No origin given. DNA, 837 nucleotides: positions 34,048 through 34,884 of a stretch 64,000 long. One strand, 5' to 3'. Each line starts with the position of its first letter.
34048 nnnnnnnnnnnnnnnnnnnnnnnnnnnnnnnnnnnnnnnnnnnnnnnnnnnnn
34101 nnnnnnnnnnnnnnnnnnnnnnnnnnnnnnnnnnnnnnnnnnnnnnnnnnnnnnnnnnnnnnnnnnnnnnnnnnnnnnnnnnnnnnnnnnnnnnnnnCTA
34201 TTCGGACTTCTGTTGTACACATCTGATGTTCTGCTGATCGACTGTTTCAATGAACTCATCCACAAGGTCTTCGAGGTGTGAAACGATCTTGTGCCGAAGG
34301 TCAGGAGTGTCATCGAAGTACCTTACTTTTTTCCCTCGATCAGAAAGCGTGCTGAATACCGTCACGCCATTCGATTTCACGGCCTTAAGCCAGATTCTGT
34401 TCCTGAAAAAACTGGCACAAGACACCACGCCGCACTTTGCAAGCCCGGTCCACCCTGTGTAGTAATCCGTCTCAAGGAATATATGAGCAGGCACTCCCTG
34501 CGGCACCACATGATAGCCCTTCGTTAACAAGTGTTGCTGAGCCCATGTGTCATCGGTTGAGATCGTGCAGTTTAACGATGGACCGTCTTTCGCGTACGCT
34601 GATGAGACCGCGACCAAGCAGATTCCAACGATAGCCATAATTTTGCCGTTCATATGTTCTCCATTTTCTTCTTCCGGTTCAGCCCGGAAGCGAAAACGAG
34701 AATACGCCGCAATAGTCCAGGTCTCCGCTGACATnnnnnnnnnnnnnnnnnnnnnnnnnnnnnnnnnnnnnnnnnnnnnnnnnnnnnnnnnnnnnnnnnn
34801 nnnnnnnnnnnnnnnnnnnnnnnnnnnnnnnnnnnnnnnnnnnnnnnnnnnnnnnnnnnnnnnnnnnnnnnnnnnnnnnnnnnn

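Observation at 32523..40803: An ~8.3-kb accessory module inserted between fliI and fliJ in an otherwise canonical flagellar super-operon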

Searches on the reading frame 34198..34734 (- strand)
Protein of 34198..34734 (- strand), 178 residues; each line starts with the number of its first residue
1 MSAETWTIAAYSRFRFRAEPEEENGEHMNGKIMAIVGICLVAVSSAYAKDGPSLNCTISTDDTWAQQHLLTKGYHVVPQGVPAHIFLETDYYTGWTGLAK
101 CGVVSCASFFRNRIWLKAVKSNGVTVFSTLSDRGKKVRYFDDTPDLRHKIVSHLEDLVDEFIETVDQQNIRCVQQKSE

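Call 3: search_protein_families(library=pfam, proteins=[window:34198-34734:-], max_evalue=0.01)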
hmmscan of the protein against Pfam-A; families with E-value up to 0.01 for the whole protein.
window:34198-34734:- (178 aa): 0 families

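Call 8: search_protein_families(library=ncbifam, proteins=[window:34198-34734:-], max_evalue=0.05)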
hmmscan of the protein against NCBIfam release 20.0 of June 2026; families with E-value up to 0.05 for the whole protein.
window:34198-34734:- (178 aa): 0 families

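Call 9: search_protein_families(library=padloc, proteins=[window:34198-34734:-], max_evalue=0.05)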
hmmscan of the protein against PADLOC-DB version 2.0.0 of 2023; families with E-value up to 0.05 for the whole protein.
window:34198-34734:- (178 aa): 0 families

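Call 89: search_protein_families(library=phrogs, proteins=[window:34198-34734:-], max_evalue=0.001)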
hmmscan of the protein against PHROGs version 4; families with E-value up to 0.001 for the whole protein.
window:34198-34734:- (178 aa): 0 families
